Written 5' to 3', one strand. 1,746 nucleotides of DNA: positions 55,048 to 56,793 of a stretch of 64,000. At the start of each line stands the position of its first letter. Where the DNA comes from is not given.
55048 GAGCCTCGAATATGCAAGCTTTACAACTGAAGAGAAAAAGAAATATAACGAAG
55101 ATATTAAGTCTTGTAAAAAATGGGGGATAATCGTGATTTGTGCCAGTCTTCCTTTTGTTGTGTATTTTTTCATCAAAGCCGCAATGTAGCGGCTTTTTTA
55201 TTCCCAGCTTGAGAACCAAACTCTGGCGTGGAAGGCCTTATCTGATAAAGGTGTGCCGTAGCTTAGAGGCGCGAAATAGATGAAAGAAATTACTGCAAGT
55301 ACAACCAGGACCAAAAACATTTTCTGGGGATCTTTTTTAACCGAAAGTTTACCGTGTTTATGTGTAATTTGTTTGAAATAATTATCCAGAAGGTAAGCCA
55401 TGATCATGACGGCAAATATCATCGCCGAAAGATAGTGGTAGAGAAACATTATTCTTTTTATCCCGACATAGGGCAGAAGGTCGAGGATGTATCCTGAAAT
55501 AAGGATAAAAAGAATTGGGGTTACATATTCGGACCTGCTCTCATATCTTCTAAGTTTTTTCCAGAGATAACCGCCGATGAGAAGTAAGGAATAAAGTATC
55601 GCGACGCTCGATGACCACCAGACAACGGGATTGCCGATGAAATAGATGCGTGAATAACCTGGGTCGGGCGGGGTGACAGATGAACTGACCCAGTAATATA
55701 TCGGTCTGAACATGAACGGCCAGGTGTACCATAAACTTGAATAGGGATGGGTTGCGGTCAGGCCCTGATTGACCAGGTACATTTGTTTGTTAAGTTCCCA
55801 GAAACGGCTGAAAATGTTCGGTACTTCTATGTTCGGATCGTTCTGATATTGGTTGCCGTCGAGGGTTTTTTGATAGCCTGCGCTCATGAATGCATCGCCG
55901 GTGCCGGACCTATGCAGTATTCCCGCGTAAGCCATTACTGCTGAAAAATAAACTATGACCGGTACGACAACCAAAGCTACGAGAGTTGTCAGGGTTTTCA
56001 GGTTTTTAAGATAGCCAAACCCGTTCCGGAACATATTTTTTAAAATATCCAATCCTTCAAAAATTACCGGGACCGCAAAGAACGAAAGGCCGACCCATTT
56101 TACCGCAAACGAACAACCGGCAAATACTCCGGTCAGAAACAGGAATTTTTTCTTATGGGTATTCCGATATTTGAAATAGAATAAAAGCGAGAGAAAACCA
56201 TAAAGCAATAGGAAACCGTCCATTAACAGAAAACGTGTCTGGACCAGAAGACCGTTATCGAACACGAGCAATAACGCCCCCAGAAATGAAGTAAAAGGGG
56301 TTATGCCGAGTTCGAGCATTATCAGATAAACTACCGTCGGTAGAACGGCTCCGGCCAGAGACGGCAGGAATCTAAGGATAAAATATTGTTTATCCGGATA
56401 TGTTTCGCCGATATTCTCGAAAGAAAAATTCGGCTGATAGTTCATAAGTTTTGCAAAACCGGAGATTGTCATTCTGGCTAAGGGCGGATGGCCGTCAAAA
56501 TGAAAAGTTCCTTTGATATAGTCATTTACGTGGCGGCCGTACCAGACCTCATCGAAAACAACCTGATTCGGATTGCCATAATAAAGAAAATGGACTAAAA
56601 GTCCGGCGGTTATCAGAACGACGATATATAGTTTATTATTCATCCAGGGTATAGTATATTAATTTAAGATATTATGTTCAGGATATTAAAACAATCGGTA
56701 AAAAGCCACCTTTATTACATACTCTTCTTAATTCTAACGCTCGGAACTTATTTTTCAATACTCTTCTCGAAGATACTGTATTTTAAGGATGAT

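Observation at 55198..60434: Protein O-mannosylation-like module: two PMT/GT39 paralogs, a Dpm1-like polyprenol-P-mannose synthase and an unknown polytopic membrane protein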

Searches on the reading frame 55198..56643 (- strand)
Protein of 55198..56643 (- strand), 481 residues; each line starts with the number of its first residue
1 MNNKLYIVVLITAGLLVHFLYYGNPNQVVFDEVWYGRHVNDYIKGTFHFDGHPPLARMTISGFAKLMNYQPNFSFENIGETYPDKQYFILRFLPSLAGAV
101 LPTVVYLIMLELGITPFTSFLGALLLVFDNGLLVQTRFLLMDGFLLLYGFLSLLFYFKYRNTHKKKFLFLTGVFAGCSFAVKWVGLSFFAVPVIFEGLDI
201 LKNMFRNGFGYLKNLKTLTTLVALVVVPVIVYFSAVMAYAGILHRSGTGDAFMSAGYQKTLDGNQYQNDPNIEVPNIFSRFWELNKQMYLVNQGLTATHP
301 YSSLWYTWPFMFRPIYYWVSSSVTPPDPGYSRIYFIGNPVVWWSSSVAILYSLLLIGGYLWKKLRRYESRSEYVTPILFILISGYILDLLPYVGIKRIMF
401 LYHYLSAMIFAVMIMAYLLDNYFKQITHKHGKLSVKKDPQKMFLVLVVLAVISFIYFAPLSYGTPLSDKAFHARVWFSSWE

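Call 3: search_protein_families(library=pfam, proteins=[window:55198-56643:-], max_evalue=0.01)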
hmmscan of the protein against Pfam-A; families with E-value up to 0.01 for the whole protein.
window:55198-56643:- (481 aa): 3 families
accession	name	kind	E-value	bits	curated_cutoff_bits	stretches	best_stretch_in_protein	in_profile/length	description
PF16192.10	PMT_4TMC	-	4.7e-47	160.5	32.4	1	278-480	2-202/202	C-terminal four TMM region of protein-O-mannosyltransferase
PF02366.24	PMT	-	4e-42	144.9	22.7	1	12-234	5-235/245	Dolichyl-phosphate-mannose-protein mannosyltransferase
PF13231.12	PMT_2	-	0.0042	17.7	26.1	1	88-231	22-159/160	Dolichyl-phosphate-mannose-protein mannosyltransferase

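Call 4: search_protein_families(library=ncbifam, proteins=[window:55198-56643:-], max_evalue=0.01)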
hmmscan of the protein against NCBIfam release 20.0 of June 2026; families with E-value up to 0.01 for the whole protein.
window:55198-56643:- (481 aa): 2 families
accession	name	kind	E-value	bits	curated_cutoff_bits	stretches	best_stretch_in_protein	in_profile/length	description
NF058602.1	PrMnsylTfPmt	equivalog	1e-17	64.1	800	1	167-481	222-530/530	protein O-mannosyltransferase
TIGR03663.1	TIGR03663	subfamily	5.2e-05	22.4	126.25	1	88-205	71-183/435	flippase activity-associated protein Agl23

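Call 15: search_solved_structures(query=window:55198-56643:-, max_evalue=0.01)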
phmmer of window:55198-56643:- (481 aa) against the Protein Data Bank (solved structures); distinct sequences matched with E-value up to 0.01: 4.
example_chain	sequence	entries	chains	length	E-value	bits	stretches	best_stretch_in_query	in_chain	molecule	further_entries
9i5k_A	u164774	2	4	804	1.1e-49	172.9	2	6-264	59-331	Dolichyl-phosphate-mannose--protein mannosyltransferase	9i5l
6p25_A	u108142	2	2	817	9.2e-43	150.1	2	9-268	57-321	Dolichyl-phosphate-mannose--protein mannosyltransferase 1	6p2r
9e61_A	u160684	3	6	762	4.1e-36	128.1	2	10-266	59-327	Dolichyl-phosphate-mannose--protein mannosyltransferase 4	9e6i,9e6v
6p25_B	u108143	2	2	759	2.6e-34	122.2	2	9-270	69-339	Dolichyl-phosphate-mannose--protein mannosyltransferase 2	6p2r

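Call 49: search_solved_structures(query=window:55198-56643:-, max_evalue=1e-30, show_alignments=2)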
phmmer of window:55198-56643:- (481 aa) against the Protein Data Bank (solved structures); distinct sequences matched with E-value up to 1e-30: 4.
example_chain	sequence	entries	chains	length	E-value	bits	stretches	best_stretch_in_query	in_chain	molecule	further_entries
9i5k_A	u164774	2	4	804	1.1e-49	172.9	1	6-264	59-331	Dolichyl-phosphate-mannose--protein mannosyltransferase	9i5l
6p25_A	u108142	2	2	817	9.2e-43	150.1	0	9-268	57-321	Dolichyl-phosphate-mannose--protein mannosyltransferase 1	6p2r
9e61_A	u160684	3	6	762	4.1e-36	128.1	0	10-266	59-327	Dolichyl-phosphate-mannose--protein mannosyltransferase 4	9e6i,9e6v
6p25_B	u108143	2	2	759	2.6e-34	122.2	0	9-270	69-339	Dolichyl-phosphate-mannose--protein mannosyltransferase 2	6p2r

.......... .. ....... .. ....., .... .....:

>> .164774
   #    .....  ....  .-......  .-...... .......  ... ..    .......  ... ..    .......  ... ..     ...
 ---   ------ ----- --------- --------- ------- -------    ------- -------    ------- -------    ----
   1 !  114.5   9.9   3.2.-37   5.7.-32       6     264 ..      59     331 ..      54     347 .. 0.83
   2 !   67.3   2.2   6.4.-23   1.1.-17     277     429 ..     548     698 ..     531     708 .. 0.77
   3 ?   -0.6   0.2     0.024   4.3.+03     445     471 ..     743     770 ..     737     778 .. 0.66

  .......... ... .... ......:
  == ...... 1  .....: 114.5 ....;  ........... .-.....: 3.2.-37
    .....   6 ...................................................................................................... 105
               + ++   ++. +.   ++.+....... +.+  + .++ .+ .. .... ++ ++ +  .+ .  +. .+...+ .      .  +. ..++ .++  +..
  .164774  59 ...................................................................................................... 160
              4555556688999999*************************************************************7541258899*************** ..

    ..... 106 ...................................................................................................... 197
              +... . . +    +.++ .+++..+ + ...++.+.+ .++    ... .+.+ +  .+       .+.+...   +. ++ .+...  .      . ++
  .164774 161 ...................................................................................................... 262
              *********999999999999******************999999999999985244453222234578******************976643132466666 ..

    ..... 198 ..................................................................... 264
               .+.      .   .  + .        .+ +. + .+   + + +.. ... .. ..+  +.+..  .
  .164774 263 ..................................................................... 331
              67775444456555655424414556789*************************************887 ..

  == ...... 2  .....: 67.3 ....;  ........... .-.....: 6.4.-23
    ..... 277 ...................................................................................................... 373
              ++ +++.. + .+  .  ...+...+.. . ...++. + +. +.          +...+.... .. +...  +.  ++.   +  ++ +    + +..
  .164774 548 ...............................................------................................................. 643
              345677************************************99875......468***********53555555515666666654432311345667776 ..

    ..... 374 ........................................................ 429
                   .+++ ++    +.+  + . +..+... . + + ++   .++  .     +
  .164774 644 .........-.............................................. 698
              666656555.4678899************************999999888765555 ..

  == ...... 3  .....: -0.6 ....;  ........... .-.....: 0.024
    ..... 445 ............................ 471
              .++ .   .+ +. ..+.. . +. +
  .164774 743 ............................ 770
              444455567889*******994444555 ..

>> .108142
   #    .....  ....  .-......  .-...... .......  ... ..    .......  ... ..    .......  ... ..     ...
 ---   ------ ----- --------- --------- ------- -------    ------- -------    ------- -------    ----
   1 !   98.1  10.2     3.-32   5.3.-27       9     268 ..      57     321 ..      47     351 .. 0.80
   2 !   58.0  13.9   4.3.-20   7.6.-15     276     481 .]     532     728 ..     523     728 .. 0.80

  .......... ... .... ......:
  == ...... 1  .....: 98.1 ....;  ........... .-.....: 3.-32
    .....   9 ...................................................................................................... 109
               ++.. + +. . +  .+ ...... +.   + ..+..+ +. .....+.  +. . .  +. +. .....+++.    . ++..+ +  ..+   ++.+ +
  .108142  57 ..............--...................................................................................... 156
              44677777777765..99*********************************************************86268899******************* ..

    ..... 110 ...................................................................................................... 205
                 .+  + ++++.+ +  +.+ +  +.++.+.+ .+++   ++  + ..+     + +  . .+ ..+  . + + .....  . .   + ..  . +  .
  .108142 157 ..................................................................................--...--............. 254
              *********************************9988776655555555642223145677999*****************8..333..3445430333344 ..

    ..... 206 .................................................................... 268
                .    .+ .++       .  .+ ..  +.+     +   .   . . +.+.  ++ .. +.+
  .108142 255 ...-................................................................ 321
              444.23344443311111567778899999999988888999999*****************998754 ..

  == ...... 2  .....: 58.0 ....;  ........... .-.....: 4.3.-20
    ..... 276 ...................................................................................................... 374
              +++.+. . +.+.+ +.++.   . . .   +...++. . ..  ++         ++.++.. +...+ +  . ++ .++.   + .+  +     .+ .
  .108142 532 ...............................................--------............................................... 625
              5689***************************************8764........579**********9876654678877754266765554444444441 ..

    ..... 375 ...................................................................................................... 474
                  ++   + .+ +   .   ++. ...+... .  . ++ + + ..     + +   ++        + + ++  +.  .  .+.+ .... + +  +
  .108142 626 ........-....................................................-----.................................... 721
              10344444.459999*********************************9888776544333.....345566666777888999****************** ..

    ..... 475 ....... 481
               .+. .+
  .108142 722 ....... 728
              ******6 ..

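Call 66: list_cluster_members(proteins=[window:55198-56643:-, window:56674-58350:+, window:58339-59058:-, window:59055-60434:-])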
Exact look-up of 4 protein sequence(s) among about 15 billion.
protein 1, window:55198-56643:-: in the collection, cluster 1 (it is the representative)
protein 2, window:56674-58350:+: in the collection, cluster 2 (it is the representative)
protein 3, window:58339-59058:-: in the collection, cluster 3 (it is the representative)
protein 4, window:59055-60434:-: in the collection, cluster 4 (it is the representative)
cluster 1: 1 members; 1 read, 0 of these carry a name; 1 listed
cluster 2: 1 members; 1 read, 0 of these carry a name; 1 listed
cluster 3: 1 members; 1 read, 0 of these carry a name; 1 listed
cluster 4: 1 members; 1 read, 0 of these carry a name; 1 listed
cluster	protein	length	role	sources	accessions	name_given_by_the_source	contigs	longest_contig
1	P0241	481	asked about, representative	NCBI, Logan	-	-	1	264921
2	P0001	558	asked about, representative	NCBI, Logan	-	-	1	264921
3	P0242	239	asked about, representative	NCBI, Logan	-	-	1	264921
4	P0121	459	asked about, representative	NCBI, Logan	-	-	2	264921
